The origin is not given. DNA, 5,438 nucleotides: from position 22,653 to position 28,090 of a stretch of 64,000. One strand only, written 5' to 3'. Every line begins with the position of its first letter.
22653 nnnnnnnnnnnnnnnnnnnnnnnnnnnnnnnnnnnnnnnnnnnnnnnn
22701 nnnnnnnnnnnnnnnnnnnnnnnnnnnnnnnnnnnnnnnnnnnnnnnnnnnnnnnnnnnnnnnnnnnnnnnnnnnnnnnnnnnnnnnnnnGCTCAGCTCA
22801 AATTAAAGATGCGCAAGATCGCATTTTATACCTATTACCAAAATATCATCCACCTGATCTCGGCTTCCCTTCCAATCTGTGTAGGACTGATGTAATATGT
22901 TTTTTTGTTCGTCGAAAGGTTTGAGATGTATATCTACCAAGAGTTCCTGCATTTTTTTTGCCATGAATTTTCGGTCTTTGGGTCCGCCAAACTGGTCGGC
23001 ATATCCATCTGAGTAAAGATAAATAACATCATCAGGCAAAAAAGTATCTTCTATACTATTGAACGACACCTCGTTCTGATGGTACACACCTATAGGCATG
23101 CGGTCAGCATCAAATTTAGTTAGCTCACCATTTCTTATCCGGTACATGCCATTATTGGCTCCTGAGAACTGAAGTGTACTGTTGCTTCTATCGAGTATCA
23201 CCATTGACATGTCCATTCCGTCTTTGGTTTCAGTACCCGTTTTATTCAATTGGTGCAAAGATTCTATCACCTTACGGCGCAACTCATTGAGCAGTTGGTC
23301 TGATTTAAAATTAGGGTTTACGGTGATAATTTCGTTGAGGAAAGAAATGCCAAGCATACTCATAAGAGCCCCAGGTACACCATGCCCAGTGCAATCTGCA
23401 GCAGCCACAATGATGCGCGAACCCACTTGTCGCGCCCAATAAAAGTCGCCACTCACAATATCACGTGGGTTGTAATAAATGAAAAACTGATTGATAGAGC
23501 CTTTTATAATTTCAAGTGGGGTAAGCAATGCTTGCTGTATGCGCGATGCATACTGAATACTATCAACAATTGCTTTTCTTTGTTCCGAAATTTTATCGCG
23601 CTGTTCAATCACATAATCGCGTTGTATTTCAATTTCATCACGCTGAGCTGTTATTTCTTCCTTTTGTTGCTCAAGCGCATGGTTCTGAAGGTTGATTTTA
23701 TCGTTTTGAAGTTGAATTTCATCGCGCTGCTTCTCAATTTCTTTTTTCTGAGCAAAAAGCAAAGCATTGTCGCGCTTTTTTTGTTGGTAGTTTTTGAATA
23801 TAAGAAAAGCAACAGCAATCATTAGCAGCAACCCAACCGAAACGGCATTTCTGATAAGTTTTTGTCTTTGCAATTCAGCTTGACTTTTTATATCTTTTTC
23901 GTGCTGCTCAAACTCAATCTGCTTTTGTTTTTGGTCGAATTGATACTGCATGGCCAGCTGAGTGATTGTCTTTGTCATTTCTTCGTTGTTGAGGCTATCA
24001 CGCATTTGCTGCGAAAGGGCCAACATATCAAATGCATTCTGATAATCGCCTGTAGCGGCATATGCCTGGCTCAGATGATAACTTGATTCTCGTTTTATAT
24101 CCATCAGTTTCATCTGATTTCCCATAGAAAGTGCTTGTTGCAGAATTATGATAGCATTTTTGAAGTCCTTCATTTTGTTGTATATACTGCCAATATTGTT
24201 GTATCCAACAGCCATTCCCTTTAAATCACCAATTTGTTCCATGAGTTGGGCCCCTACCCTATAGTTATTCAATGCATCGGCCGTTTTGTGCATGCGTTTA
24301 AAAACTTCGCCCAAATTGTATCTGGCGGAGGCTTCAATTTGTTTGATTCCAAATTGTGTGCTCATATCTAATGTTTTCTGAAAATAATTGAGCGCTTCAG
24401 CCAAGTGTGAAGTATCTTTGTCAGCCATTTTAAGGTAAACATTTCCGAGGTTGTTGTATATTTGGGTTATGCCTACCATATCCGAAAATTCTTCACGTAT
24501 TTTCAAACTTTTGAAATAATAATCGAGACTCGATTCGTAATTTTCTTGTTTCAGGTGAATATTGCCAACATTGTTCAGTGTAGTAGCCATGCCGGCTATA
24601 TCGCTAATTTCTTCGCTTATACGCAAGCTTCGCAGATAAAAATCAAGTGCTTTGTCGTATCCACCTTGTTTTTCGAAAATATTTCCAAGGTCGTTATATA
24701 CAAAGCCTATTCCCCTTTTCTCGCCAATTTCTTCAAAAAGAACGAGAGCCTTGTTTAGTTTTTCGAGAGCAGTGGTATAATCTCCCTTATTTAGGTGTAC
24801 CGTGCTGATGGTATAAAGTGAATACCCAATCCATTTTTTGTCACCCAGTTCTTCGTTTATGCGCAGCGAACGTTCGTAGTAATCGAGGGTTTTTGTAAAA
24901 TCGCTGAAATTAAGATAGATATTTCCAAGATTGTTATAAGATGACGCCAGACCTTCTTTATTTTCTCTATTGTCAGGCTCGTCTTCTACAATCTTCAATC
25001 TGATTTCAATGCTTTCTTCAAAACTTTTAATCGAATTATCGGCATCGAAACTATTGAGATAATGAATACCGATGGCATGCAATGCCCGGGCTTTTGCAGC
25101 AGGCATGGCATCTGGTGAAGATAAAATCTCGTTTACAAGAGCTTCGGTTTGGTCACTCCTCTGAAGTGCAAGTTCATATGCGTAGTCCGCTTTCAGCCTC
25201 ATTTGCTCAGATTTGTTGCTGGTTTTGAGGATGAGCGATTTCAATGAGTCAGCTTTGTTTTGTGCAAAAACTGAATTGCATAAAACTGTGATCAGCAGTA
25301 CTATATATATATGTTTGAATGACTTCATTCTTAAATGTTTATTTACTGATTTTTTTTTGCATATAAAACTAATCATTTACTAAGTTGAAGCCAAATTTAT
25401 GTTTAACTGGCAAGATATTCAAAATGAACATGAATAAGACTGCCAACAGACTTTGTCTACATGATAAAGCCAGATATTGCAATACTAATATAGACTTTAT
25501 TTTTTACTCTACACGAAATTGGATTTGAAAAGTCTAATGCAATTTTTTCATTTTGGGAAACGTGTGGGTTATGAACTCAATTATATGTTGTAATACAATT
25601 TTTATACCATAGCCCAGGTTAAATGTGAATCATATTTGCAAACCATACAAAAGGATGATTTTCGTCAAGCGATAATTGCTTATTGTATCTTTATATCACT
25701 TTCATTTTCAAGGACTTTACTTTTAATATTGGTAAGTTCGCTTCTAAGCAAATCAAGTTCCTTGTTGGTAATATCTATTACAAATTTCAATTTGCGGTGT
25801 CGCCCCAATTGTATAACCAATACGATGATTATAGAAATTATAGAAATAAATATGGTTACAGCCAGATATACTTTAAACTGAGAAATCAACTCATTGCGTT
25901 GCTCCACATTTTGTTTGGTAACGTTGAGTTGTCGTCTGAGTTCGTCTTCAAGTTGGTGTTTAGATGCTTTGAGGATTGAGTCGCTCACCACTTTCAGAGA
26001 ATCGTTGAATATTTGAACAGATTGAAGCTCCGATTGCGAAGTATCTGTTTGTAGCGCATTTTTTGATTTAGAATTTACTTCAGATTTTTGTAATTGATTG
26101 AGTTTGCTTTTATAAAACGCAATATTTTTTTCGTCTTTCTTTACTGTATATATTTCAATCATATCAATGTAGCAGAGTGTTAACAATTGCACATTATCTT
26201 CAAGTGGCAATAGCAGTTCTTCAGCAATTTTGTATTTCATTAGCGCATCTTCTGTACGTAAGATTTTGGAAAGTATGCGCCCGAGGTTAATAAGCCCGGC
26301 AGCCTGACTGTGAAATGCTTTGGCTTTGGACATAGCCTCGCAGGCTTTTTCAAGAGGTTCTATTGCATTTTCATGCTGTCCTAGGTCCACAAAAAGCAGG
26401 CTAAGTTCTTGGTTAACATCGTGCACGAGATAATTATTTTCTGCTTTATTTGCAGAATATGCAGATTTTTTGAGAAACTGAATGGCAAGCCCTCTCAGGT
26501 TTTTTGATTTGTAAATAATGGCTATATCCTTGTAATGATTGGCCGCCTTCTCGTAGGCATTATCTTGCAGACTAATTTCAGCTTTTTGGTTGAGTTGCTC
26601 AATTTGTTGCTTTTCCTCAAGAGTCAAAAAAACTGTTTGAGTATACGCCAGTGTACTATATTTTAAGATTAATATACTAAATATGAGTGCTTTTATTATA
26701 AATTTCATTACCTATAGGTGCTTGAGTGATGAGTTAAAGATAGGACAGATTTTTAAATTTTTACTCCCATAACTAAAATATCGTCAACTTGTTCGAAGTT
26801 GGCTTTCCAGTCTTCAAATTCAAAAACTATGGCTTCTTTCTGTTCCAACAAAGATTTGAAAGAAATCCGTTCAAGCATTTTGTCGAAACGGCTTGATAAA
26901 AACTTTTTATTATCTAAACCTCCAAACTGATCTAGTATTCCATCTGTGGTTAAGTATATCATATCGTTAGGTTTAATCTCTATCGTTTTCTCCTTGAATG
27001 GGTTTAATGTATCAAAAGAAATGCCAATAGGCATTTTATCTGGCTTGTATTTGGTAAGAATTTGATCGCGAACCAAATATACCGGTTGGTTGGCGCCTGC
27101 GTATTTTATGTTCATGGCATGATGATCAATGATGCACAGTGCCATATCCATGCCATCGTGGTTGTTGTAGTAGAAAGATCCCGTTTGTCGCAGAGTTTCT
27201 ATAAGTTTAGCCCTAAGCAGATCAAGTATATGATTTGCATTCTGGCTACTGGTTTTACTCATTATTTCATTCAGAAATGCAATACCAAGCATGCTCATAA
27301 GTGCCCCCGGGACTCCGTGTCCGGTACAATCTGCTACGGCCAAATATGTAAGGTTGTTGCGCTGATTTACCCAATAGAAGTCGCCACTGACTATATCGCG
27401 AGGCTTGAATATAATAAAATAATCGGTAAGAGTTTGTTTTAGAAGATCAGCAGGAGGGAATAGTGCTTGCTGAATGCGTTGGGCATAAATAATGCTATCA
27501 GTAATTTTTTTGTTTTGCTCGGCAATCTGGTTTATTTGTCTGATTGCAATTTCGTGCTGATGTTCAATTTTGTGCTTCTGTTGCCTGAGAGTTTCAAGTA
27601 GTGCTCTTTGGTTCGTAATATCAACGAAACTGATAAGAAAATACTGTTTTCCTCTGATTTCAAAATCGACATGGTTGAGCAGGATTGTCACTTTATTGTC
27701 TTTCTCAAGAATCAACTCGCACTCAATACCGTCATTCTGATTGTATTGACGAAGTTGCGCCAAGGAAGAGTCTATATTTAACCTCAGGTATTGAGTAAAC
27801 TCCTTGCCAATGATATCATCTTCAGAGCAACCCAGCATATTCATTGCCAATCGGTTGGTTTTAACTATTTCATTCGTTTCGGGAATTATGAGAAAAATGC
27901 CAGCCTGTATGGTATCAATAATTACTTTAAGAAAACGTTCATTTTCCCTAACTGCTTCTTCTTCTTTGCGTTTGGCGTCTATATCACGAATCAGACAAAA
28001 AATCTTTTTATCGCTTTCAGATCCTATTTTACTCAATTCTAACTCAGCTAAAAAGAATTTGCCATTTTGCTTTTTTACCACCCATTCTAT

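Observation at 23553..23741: Variable-length I-x-x-Q heptad helix immediately upstream of every PP2C domain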

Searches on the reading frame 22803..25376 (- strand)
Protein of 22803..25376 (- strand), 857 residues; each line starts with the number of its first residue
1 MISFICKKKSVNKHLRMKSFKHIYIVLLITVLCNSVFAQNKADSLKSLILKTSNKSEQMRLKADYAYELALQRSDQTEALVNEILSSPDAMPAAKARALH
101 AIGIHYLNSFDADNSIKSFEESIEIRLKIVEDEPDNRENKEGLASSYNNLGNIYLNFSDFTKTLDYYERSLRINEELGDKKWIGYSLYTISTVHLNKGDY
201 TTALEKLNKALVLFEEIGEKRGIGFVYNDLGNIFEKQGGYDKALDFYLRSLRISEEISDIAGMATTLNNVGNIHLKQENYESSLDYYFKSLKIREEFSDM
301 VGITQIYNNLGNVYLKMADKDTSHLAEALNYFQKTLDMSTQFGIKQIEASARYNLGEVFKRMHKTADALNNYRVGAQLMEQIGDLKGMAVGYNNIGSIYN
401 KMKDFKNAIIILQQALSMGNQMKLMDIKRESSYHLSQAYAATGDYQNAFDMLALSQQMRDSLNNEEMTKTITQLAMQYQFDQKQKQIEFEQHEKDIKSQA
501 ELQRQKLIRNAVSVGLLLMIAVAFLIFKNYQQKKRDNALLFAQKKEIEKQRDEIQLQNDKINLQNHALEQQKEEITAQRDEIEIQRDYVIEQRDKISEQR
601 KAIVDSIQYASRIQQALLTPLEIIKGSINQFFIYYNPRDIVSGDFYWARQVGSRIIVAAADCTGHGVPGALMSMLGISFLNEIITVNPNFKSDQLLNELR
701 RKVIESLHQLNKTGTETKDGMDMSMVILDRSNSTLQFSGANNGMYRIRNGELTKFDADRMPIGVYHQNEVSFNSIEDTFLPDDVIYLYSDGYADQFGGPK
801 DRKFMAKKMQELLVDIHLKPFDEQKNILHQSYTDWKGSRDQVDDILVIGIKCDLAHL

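Call 8: search_protein_families(library=pfam, proteins=[window:22803-25376:-])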
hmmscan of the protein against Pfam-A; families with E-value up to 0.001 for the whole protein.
window:22803-25376:- (857 aa): 13 families
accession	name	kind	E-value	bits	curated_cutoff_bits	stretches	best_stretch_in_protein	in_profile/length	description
PF13424.12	TPR_12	-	2.1e-45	153.2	30.1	5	187-256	6-77/77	Tetratricopeptide repeat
PF00515.34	TPR_1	-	9.5e-32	108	27.8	3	144-176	1-33/34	Tetratricopeptide repeat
PF07719.23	TPR_2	-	4.8e-26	89.1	27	0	226-255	3-32/34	Tetratricopeptide repeat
PF13374.12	TPR_10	-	5.8e-25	87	27.5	2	143-177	1-35/42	Tetratricopeptide repeat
PF13181.12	TPR_8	-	1.5e-23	81.4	25.7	1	392-418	4-30/34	Tetratricopeptide repeat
PF13176.12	TPR_7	-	2.6e-20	71.1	27.9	0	230-256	5-31/36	Tetratricopeptide repeat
PF07228.17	SpoIIE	-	1.7e-16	61.2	25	1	653-851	3-190/192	Stage II sporulation protein E (SpoIIE)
PF13432.12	TPR_16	-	1.5e-07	32.2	32.7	0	190-254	3-61/65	Tetratricopeptide repeat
PF13431.12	TPR_17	-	7.5e-07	29.4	24.4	0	144-160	13-29/34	Tetratricopeptide repeat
PF23300.3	HEAT_Nup120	-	9.2e-06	26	29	0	392-455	88-151/170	Nucleoporin Nup120, HEAT repeats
PF13428.12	TPR_14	-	1e-05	26.2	23.5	0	228-253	5-30/44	Tetratricopeptide repeat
PF13414.12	TPR_11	-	1.6e-05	24.9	26.8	0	271-317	1-41/42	TPR repeat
PF13174.12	TPR_6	-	6.2e-05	23.8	26.3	0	395-416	6-27/33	Tetratricopeptide repeat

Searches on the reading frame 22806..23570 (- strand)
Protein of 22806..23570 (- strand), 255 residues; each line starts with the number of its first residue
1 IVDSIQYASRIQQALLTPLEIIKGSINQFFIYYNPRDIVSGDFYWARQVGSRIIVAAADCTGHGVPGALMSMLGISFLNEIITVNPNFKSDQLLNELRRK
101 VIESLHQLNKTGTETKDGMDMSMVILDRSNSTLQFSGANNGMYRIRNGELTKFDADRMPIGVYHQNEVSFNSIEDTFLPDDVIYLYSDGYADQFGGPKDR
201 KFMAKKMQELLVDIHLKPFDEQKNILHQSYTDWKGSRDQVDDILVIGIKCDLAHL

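Call 33: search_protein_representatives(protein=window:22806-23570:-)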
Query: 255 residues. Proteins with E-value up to 0.001 (for the whole library): 29966; up to 1e-10: 25353; up to 1e-30: 19616. The best 150 are listed.
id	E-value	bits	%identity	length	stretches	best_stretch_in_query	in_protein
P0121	1.9e-97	341.9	38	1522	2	3-249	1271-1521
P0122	1.6e-83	296.3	54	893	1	1-251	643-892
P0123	2.4e-82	292.5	54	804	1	1-249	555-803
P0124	1.7e-80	286.4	54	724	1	1-253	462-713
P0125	2.3e-80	286.0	53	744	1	1-249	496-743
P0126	3.9e-80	285.2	52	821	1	1-249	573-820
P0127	4.9e-80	284.9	51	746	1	1-251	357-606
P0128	1.1e-79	283.8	45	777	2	2-249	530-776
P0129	1.3e-79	283.5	54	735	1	1-251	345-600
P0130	2.2e-79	282.8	51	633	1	2-249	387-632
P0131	2.5e-79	282.6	52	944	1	1-249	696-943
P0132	2.0e-78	279.6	52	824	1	3-249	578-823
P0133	9.1e-78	277.5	47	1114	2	2-250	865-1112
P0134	1.2e-77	277.1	54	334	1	1-249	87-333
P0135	1.5e-77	276.8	52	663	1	1-249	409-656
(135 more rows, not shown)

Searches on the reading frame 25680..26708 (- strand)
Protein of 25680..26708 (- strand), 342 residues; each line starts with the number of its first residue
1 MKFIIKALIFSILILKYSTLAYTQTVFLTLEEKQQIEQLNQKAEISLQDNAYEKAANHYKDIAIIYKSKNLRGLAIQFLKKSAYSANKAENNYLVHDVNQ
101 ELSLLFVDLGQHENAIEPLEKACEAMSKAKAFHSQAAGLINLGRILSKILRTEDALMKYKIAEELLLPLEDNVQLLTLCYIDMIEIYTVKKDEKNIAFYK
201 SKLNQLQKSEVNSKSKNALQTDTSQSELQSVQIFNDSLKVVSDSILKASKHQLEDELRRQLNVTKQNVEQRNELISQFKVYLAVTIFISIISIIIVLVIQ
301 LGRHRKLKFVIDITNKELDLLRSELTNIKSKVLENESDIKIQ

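Call 8: search_protein_families(library=pfam, proteins=[window:25680-26708:-])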
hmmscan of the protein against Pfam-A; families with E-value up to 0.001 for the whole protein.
window:25680-26708:- (342 aa): 2 families
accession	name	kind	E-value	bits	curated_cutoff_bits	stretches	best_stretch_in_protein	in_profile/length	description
PF13424.12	TPR_12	-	0.0006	20.4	30.1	0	103-160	10-69/77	Tetratricopeptide repeat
PF13181.12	TPR_8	-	0.00073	19.9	25.7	0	98-124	3-29/34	Tetratricopeptide repeat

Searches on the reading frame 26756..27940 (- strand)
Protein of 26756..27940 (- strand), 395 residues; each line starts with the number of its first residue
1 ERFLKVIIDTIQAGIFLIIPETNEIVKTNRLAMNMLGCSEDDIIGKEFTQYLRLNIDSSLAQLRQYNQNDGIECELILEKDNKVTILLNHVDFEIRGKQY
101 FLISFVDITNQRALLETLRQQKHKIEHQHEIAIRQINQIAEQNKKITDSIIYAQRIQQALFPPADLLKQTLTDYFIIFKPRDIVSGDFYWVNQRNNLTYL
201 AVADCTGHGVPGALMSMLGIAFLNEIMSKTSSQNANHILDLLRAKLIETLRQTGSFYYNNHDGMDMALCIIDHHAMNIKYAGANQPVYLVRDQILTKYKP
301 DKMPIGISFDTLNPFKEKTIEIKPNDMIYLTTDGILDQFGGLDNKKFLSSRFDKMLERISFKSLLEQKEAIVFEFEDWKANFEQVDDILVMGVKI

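Call 38: find_homologous_proteins(query=window:26756-27940:-, max_evalue=1e-10)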
Query window:26756-27940:- (395 aa): 7993 proteins with E <= 1e-10 among 8000 candidates; the best 120 are listed.
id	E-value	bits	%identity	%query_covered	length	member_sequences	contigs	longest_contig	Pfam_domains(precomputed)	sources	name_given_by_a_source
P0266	7.7e-260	879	100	100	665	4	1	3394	PF13426.14,PF13188.14,PF24820.2,PF00989.32,PF00072.31,PF07228.18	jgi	-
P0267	1.1e-205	701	80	100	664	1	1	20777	PF13426.14,PF13188.14,PF24820.2,PF00989.32,PF00072.31,PF07228.18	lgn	-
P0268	2.6e-87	311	40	99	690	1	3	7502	PF13426.14,PF13188.14,PF00989.32,PF00072.31,PF07228.18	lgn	-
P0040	4.0e-85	304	51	72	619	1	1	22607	PF03709.22,PF00072.31,PF07228.18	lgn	-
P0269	6.9e-85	303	45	81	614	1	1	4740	PF03709.22,PF00072.31,PF07228.18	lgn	-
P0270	6.9e-85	303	45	81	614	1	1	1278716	PF03709.22,PF00072.31,PF07228.18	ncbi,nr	ncbi:MAG: response regulator [Bacteroidetes bacterium]|nr:response regulator [Bacteroidota bacterium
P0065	1.3e-84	302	50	72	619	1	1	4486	PF03709.22,PF00072.31,PF07228.18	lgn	-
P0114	4.5e-84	301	49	73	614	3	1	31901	PF03709.22,PF00072.31,PF07228.18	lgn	-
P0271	5.0e-84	300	43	88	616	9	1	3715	PF00072.31,PF07228.18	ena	-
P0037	2.1e-83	298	50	72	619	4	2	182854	PF03709.22,PF00072.31,PF07228.18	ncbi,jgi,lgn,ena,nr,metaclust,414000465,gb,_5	ncbi:MAG TPA: hypothetical protein DCG75_08625 [Bacteroidales bacterium]|nr:hypothetical protein [Ba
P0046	2.5e-83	298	50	73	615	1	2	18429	PF00072.31,PF07228.18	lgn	-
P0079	3.4e-83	298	50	73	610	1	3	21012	PF00072.31,PF07228.18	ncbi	ncbi:MAG: response regulator [Bacteroidales bacterium]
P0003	1.9e-82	295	49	73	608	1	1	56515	PF00072.31,PF07228.18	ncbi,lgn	ncbi:MAG: response regulator [Thiohalospira sp.]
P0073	3.7e-82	294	49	74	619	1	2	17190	PF03709.22,PF00072.31,PF07228.18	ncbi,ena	-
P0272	3.8e-82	294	51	71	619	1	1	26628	PF00072.31,PF07228.18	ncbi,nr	ncbi:MAG: response regulator [Bacteroidales bacterium]|nr:response regulator [Bacteroidales bacteriu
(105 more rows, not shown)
